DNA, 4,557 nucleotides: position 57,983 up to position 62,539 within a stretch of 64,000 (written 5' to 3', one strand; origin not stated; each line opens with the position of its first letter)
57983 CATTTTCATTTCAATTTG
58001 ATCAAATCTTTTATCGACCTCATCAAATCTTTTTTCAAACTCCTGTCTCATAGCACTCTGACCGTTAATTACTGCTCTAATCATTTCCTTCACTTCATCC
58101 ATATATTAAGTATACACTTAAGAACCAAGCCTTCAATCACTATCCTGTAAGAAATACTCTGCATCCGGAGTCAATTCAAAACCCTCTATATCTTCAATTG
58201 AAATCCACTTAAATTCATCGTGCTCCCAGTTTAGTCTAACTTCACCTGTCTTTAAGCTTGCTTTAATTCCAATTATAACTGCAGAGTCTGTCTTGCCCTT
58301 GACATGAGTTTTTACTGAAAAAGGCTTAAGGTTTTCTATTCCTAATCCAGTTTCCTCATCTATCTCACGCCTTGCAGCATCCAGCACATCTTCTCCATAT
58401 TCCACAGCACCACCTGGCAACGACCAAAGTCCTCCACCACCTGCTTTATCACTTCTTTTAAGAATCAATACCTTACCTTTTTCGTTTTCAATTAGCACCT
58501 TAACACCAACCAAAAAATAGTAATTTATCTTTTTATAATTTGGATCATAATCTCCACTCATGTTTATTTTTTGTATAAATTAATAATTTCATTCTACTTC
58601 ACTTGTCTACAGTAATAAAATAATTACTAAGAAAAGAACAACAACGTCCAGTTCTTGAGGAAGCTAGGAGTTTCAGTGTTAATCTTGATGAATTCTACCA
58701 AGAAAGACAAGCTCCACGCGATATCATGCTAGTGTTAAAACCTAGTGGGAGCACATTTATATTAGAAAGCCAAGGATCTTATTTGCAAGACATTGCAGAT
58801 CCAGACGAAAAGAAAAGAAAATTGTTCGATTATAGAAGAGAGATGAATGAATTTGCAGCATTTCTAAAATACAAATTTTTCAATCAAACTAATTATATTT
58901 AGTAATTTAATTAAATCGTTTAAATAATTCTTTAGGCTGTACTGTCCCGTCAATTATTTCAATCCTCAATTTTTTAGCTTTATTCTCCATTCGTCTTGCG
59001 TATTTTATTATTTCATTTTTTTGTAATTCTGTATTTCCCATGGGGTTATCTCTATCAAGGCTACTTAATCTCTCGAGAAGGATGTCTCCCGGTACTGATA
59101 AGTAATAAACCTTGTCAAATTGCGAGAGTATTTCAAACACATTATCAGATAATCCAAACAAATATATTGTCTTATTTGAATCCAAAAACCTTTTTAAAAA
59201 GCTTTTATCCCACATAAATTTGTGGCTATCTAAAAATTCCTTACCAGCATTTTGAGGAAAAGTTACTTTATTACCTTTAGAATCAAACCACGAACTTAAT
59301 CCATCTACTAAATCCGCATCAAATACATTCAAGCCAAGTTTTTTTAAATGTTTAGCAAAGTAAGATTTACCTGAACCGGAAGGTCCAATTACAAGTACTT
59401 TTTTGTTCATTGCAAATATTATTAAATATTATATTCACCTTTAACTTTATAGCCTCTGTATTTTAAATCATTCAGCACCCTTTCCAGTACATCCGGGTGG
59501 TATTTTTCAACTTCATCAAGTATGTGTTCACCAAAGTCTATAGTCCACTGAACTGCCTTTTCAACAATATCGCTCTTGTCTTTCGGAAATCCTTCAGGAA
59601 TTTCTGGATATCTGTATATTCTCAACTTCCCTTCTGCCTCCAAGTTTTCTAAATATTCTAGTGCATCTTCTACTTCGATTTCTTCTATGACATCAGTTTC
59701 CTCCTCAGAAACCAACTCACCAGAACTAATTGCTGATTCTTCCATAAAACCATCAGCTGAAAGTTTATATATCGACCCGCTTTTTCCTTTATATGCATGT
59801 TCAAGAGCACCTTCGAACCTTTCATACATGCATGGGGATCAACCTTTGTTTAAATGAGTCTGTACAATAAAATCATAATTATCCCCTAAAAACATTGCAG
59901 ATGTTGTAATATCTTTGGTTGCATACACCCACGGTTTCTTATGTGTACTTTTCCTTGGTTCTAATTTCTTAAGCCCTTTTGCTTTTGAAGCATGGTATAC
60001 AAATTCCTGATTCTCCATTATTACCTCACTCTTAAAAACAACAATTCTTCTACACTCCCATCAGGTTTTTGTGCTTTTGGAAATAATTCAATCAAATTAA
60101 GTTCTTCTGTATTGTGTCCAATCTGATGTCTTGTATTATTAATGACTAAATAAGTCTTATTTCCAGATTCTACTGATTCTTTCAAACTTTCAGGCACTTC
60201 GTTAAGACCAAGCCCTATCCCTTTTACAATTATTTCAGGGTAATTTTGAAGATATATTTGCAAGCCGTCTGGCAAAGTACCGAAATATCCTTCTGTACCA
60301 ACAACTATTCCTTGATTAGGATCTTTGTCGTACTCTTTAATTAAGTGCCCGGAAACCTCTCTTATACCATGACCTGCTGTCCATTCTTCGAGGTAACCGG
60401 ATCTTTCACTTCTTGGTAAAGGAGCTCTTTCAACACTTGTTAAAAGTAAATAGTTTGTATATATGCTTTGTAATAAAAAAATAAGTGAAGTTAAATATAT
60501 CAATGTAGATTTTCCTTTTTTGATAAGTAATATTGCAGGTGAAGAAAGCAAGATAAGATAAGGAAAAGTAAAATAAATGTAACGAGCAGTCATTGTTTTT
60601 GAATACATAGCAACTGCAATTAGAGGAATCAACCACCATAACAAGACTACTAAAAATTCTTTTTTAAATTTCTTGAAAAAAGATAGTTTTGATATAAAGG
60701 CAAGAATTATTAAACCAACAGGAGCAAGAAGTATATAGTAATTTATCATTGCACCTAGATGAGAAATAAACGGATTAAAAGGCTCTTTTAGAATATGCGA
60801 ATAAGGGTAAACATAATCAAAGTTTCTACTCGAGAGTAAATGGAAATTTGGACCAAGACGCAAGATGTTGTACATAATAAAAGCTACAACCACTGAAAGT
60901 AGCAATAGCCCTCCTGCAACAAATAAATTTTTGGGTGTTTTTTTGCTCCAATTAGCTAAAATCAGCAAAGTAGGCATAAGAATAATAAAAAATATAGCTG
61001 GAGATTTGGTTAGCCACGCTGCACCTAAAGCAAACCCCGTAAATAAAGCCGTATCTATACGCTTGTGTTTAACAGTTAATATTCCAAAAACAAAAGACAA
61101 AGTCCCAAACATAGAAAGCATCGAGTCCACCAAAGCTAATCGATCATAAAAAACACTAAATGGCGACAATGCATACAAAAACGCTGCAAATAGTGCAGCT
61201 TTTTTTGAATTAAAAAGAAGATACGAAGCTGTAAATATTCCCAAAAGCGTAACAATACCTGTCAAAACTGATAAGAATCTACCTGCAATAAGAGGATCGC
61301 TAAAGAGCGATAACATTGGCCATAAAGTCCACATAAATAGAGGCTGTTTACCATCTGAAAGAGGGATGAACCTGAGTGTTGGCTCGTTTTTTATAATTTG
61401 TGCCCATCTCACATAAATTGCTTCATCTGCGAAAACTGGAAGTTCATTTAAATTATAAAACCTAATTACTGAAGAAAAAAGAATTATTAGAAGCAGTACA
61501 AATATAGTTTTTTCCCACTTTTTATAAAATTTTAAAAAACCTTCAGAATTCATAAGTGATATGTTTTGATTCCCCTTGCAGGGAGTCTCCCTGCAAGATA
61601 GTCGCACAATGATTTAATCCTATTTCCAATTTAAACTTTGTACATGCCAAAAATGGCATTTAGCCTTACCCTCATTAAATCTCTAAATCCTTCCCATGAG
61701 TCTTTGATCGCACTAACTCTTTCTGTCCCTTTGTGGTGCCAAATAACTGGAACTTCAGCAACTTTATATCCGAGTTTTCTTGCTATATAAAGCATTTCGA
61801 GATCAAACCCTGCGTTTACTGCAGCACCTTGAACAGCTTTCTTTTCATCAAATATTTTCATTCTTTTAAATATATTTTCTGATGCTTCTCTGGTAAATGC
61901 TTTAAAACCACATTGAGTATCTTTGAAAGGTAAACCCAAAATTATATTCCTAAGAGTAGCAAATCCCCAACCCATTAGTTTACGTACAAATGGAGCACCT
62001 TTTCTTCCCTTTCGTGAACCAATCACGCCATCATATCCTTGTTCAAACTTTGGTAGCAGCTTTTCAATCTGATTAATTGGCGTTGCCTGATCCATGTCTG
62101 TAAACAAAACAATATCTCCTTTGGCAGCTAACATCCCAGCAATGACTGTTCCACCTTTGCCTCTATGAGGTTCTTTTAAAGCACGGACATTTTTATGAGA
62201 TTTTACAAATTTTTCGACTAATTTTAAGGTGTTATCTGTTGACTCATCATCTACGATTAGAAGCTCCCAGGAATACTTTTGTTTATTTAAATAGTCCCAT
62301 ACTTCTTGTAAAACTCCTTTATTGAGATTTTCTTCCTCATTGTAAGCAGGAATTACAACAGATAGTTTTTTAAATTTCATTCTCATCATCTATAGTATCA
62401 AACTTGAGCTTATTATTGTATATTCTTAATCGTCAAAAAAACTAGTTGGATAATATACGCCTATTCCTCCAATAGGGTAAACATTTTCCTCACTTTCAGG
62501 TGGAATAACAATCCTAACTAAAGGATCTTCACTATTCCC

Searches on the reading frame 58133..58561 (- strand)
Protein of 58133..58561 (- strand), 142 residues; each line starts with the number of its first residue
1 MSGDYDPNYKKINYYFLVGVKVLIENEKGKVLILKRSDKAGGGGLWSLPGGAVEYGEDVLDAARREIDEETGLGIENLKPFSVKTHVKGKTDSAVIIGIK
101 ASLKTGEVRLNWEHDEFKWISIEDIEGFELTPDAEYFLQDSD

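Call 25: search_protein_families(library=pfam, proteins=[window:58133-58561:-], max_evalue=0.01)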
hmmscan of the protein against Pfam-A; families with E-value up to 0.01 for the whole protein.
window:58133-58561:- (142 aa): 2 families
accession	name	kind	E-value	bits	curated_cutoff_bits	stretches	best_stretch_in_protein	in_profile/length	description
PF00293.34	NUDIX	-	2.1e-23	83.2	21.1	1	18-138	4-131/134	NUDIX domain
PF14815.12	NUDIX_4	-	3.6e-11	43.3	35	1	22-130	3-103/113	NUDIX domain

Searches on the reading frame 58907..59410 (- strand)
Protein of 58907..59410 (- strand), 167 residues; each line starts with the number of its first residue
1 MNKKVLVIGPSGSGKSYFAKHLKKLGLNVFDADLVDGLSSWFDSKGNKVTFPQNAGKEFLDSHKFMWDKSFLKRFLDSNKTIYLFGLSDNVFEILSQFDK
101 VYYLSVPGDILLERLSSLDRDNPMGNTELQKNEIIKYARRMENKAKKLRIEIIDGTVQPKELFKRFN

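Call 25: search_protein_families(library=pfam, proteins=[window:58907-59410:-], max_evalue=0.01)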
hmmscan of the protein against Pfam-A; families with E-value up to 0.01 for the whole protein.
window:58907-59410:- (167 aa): 7 families
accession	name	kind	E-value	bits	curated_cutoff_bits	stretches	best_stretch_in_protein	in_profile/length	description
PF13238.12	AAA_18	-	8e-08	33.2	29.4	1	5-119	1-112/128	AAA domain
PF13479.12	AAA_24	-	0.00027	21.3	27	1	2-25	2-25/195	AAA domain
PF01202.28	SKI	-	0.00053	20.6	22.1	1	12-162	2-150/159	Shikimate kinase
PF13207.12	AAA_17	-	0.0037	18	27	0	8-30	1-24/136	AAA domain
PF19044.6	P-loop_TraG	-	0.0048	16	25.8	1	2-24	29-51/413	TraG P-loop domain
PF13671.12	AAA_33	-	0.005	17.6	27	1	5-33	2-31/143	AAA domain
PF03668.21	RapZ-like_N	-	0.0075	16.5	25.4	0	5-31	4-30/158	RapZ-like N-terminal domain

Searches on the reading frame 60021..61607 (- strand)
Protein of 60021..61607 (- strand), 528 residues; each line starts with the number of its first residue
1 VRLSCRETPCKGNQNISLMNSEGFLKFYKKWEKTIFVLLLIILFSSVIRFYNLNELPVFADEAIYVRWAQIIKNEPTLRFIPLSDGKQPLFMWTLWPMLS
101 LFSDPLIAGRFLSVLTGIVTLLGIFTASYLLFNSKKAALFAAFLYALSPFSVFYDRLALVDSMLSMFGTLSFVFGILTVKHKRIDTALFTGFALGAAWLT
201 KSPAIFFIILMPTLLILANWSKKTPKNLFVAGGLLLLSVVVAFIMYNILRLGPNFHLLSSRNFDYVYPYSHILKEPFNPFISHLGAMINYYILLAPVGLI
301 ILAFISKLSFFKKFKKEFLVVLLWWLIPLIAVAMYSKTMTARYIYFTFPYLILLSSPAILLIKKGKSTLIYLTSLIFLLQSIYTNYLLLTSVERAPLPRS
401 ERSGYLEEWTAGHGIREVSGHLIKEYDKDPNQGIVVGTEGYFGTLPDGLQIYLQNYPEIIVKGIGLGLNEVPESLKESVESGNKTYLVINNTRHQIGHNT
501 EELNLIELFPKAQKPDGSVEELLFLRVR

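Call 4: search_protein_families(library=pfam, proteins=[window:60021-61607:-], max_evalue=0.01)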
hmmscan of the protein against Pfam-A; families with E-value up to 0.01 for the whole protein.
window:60021-61607:- (528 aa): 3 families
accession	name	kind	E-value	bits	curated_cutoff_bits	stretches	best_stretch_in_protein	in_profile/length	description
PF13231.12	PMT_2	-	1.2e-15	58.6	26.1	1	89-245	4-159/160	Dolichyl-phosphate-mannose-protein mannosyltransferase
PF02366.24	PMT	-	5.1e-09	36.5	22.7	1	86-224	61-205/245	Dolichyl-phosphate-mannose-protein mannosyltransferase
PF19529.4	DUF6057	-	0.0052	16.2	29.8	1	114-306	76-253/569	Family of unknown function (DUF6057)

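Call 5: search_protein_families(library=ncbifam, proteins=[window:60021-61607:-], max_evalue=0.001)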
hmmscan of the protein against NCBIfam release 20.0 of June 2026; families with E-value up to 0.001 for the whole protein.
window:60021-61607:- (528 aa): 1 family
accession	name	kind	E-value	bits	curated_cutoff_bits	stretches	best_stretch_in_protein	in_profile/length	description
TIGR03663.1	TIGR03663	subfamily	1.4e-07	30.9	126.25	1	37-351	3-329/435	flippase activity-associated protein Agl23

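Call 69: search_solved_structures(query=window:60021-61607:-, max_evalue=1)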
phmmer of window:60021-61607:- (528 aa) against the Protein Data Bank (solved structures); distinct sequences matched with E-value up to 1: 0.

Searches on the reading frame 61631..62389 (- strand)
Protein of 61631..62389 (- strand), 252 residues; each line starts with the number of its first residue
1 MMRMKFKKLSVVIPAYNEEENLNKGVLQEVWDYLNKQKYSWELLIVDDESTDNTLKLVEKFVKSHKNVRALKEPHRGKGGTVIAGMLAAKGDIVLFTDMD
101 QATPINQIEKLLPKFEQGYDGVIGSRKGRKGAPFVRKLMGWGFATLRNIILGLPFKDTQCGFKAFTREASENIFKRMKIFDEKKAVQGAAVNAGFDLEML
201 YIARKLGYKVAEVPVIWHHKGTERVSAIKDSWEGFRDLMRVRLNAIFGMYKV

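Call 4: search_protein_families(library=pfam, proteins=[window:61631-62389:-], max_evalue=0.01)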
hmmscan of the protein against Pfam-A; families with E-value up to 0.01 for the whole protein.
window:61631-62389:- (252 aa): 3 families
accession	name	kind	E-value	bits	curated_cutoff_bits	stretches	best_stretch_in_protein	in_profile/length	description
PF00535.33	Glycos_transf_2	-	2.9e-30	105.8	23.3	1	10-174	1-168/168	Glycosyl transferase family 2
PF10111.15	Glyco_tranf_2_2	-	5.1e-08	33.2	27.3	1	10-112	1-103/276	Glycosyltransferase like family 2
PF13641.12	Glyco_tranf_2_3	-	1.6e-07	32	27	1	9-214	3-205/230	Glycosyltransferase like family 2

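Call 5: search_protein_families(library=ncbifam, proteins=[window:61631-62389:-], max_evalue=0.001)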
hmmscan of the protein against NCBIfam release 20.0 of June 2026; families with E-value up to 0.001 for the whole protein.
window:61631-62389:- (252 aa): 20 families
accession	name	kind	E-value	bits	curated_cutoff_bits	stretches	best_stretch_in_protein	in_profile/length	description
NF047588.1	GlcsyltransPgfSStrep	equivalog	4.2e-26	91.9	500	1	8-174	2-168/308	glycosyltransferase PgfS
NF007986.1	PRK10714.1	equivalog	1.2e-18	67.2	529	1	4-172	3-171/316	undecaprenyl-phosphate 4-deoxy-4-formamido-L-arabinose transferase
NF041391.1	DPhHxTase_Halo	equivalog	2e-15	56.3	375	1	15-219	3-185/213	dolichyl-phosphate hexose transferase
NF007482.0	PRK10073.1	equivalog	6.4e-15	55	423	1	4-111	3-106/334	glycosyltransferase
NF038302.1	EPS_HpsE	equivalog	6.5e-15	54.9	300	1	8-109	2-105/307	hormogonium polysaccharide biosynthesis glycosyltransferase HpsE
NF010496.0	PRK13915.1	equivalog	3.3e-14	52.7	262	1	7-104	31-130/307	glucosyl-3-phosphoglycerate synthase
NF050050.1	ProtGlycPglI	equivalog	3.2e-13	49.7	500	1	7-143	2-136/306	GalNAc(5)-diNAcBac-PP-undecaprenol beta-1,3-glucosyltransferase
TIGR04182.1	glyco_TIGR04182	equivalog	2.3e-12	46.9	325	1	9-183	2-169/293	S-layer glycoprotein N-glycosyltransferase AglJ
TIGR03937.1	PgaC_IcaA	equivalog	3.7e-12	45.9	422.3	1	5-116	43-151/407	poly-beta-1,6-N-acetyl-D-glucosamine synthase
TIGR04283.1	glyco_like_mftF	equivalog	1.5e-11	44.3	182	1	9-113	1-95/221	TIGR04283 family arsenosugar biosynthesis glycosyltransferase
NF041875.1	EPS_EpsD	equivalog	1.8e-11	44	370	1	9-119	1-108/325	exopolysaccharide biosynthesis glycosyltransferase EpsD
NF047683.1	TeichurnBiosyTuaG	equivalog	1.2e-09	38.2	400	1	5-112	4-108/252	teichuronic acid biosynthesis protein TuaG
TIGR03965.1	mycofact_glyco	equivalog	3.5e-08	32.8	280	1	7-117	74-181/467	mycofactocin biosynthesis glycosyltransferase MftF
NF053739.1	GlytfEpsEBac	equivalog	2.7e-07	29.8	450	1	8-112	2-104/265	glycosyltransferase EpsE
TIGR03111.1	glyc2_xrt_Gpos1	hypoth_equivalog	2.6e-06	26.5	363.95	1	5-117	47-158/439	TIGR03111 family XrtG-associated glycosyltransferase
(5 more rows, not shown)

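Call 37: search_solved_structures(query=window:61631-62389:-, max_evalue=0.001, show_alignments=1)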
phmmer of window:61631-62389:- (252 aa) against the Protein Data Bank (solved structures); distinct sequences matched with E-value up to 0.001: 31.
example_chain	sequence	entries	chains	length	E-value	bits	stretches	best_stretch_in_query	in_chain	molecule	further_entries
5mlz_A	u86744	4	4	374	2.8e-16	62.8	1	7-173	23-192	Dolichol monophosphate mannose synthase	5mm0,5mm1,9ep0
5ekp_C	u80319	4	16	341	4.8e-15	58.7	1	8-141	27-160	Uncharacterized glycosyltransferase sll0501 | Glycosyltransferase sll0501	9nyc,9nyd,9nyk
5eke_A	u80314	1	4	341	4.8e-15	58.7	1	8-141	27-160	Uncharacterized glycosyltransferase sll0501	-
9nye_A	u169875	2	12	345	4.9e-15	58.7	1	8-141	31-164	Glycosyltransferase sll0501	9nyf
9bhc_C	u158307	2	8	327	5.9e-15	58.5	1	6-168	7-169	Undecaprenyl-phosphate 4-deoxy-4-formamido-L-arabinose transferase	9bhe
8vxh_A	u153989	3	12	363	7.5e-15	58.1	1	6-168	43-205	Undecaprenyl-phosphate 4-deoxy-4-formamido-L-arabinose transferase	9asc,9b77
9hwj_A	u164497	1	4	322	1.5e-14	57.2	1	6-168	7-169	Undecaprenyl-phosphate 4-deoxy-4-formamido-L-arabinose transferase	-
2z87_A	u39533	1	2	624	4.1e-10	42.6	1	9-116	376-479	Chondroitin synthase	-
2z86_A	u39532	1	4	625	4.2e-10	42.6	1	9-116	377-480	Chondroitin synthase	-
3bcv_A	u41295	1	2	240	5.9e-08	35.5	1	7-102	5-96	Putative glycosyltransferase protein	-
5tze_C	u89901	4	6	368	1.2e-07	34.5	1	8-103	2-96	Glycosyl transferase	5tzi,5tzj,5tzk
5tz8_A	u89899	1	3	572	2.3e-07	33.6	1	8-102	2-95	Glycosyl transferase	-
5hea_A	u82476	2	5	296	5.9e-07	32.2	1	9-104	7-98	Putative glycosyltransferase (GalT1)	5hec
6h1j_A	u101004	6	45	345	1.6e-06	30.9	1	3-125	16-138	Probable ss-1,3-N-acetylglucosaminyltransferase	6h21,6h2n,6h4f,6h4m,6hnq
8bz8_A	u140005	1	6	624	7.4e-06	28.6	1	6-111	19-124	Glycosyltransferase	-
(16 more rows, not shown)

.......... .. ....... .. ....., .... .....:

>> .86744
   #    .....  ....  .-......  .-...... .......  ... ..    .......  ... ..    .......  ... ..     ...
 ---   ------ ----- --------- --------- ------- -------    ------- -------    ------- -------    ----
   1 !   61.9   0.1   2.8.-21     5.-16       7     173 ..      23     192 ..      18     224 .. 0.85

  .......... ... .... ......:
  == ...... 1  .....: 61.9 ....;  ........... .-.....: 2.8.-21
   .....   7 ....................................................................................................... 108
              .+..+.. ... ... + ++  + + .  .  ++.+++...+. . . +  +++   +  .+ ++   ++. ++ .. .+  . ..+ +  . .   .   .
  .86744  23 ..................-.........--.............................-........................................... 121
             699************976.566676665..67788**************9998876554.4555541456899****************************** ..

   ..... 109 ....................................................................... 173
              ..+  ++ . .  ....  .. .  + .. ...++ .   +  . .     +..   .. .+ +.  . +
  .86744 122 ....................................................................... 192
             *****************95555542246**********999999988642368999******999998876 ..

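Call 42: find_homologous_proteins(query=window:61631-62389:-, max_evalue=0.001)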
Query window:61631-62389:- (252 aa): 7504 proteins with E <= 0.001 among 8000 candidates; the best 120 are listed.
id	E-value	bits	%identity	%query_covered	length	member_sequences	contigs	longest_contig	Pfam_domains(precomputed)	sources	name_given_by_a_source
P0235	1.5e-165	566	100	100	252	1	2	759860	PF10111.15,PF13641.13,PF00535.33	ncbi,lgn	-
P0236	2.6e-123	428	76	97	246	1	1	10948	PF10111.15,PF00535.33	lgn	-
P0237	7.0e-117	407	70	100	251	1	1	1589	PF10111.15,PF13641.13,PF00535.33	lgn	-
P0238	1.0e-116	407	71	97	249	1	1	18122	PF10111.15,PF13641.13,PF00535.33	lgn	-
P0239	3.1e-116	405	72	97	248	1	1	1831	PF10111.15,PF13641.13,PF00535.33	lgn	-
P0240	1.5e-115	403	71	97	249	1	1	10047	PF10111.15,PF13641.13,PF00535.33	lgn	-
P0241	6.6e-115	401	72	97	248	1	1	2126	PF10111.15,PF13641.13,PF00535.33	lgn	-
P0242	8.9e-115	400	70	97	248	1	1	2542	PF13641.13,PF00535.33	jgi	-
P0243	1.1e-114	400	72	96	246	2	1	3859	PF10111.15,PF13641.13,PF00535.33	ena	-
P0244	2.4e-114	399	70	97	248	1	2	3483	PF10111.15,PF13641.13,PF00535.33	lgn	-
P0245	4.3e-114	398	70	97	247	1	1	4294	PF10111.15,PF13641.13,PF00535.33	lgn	-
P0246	5.0e-114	398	72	97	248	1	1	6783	PF10111.15,PF13641.13,PF00535.33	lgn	-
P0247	7.4e-114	397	69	98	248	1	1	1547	PF13641.13,PF00535.33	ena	-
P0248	9.1e-114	397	69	97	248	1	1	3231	PF10111.15,PF13641.13,PF00535.33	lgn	-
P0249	9.4e-114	397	69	97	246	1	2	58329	PF10111.15,PF13641.13,PF00535.33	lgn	-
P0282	5.4e-111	388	68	100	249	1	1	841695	PF10111.15,PF13641.13,PF00535.33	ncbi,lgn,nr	ncbi:MAG: glycosyltransferase family 2 protein [bacterium]|nr:MAG: glycosyltransferase family 2 prot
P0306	6.3e-110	384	69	97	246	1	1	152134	PF10111.15,PF13641.13,PF00535.33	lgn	-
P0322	3.1e-109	382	66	97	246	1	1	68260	PF10111.15,PF13641.13,PF00535.33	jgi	jgi:dolichyl-phosphate beta-glucosyltransferase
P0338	9.0e-109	381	65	99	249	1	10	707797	PF10111.15,PF13641.13,PF00535.33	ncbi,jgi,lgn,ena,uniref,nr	ncbi:MAG: Glycosyl transferase family 2 [Candidatus Woesebacteria bacterium GW2011_GWB1_43_14]|unire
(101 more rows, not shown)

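Call 43: find_encoding_contigs(protein=P0338, flank=5000, max_places=1)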
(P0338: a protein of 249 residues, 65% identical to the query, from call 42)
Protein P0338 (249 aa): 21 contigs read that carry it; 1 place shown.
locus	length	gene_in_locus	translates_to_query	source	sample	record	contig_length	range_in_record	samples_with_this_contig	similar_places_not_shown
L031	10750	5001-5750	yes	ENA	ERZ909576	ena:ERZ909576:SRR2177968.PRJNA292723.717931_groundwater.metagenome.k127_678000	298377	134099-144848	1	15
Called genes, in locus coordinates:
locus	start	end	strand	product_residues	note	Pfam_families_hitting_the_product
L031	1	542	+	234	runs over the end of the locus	PF00535:Glycos_transf_2, PF13641:Glyco_tranf_2_3 (weak)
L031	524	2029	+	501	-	PF13231:PMT_2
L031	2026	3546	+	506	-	PF13231:PMT_2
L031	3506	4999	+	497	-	PF13231:PMT_2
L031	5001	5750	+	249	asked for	PF00535:Glycos_transf_2, PF10111:Glyco_tranf_2_2 (weak), PF13641:Glyco_tranf_2_3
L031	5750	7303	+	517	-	PF13231:PMT_2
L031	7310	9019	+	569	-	-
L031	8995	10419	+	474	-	-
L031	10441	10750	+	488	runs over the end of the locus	PF01943:Polysacc_synt, PF13440:Polysacc_synt_3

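Call 44: find_encoding_contigs(protein=P0282, flank=5000, max_places=1)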
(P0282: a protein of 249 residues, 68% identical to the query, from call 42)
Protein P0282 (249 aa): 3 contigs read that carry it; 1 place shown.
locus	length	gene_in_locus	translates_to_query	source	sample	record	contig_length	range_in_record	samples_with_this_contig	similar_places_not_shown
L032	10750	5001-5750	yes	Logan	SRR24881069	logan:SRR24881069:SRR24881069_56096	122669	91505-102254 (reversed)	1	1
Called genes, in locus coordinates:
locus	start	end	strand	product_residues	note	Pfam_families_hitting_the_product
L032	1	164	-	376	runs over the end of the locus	-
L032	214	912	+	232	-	PF00535:Glycos_transf_2, PF10111:Glyco_tranf_2_2, PF13641:Glyco_tranf_2_3 (weak)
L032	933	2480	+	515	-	PF13231:PMT_2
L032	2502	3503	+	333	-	PF01368:DHH, PF02272:DHHA1 (weak)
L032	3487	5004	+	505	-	PF13231:PMT_2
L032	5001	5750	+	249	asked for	PF00535:Glycos_transf_2, PF10111:Glyco_tranf_2_2 (weak), PF13641:Glyco_tranf_2_3 (weak)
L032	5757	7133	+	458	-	-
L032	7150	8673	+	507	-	PF02366:PMT (weak), PF13231:PMT_2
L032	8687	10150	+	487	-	PF01943:Polysacc_synt, PF13440:Polysacc_synt_3, PF03023:MurJ (weak)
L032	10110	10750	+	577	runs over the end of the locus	-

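Call 45: find_encoding_contigs(protein=P0306, flank=5000, max_places=1)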
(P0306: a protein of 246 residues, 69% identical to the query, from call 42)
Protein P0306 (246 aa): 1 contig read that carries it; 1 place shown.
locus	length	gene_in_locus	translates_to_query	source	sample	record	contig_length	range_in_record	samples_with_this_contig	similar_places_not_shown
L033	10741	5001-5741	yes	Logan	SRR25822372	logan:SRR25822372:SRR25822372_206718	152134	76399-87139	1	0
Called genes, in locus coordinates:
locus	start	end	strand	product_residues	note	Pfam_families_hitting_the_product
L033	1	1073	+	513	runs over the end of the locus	PF02366:PMT (weak), PF13231:PMT_2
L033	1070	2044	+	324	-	PF01368:DHH, PF02272:DHHA1 (weak)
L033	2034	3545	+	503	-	PF13231:PMT_2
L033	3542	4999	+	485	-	PF13231:PMT_2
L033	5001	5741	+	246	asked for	PF00535:Glycos_transf_2, PF10111:Glyco_tranf_2_2, PF13641:Glyco_tranf_2_3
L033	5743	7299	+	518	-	PF02366:PMT (weak), PF13231:PMT_2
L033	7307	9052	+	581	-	-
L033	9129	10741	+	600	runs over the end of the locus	PF13304:AAA_21 (faint), PF00005:ABC_tran, PF02463:SMC_N (weak)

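Call 46: find_encoding_contigs(protein=P0322, flank=5000, max_places=1)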
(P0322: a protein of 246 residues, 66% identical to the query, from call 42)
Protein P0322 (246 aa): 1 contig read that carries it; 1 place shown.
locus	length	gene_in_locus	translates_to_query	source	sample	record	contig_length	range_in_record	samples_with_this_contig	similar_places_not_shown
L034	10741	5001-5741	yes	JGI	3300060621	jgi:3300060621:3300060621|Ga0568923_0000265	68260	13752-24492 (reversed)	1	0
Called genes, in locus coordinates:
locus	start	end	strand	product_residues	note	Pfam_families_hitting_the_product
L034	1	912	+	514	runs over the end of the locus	PF02366:PMT (weak), PF13231:PMT_2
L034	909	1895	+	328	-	PF01368:DHH, PF02272:DHHA1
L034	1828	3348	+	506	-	PF13231:PMT_2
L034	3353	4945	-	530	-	PF13231:PMT_2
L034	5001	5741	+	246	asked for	PF00535:Glycos_transf_2, PF10111:Glyco_tranf_2_2, PF13641:Glyco_tranf_2_3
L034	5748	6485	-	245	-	PF00106:adh_short, PF01370:Epimerase, PF08659:KR, PF16363:GDP_Man_Dehyd (weak), PF13561:adh_short_C2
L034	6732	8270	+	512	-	PF02366:PMT (weak), PF13231:PMT_2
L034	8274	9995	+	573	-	PF13231:PMT_2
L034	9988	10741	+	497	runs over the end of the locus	PF01943:Polysacc_synt, PF13440:Polysacc_synt_3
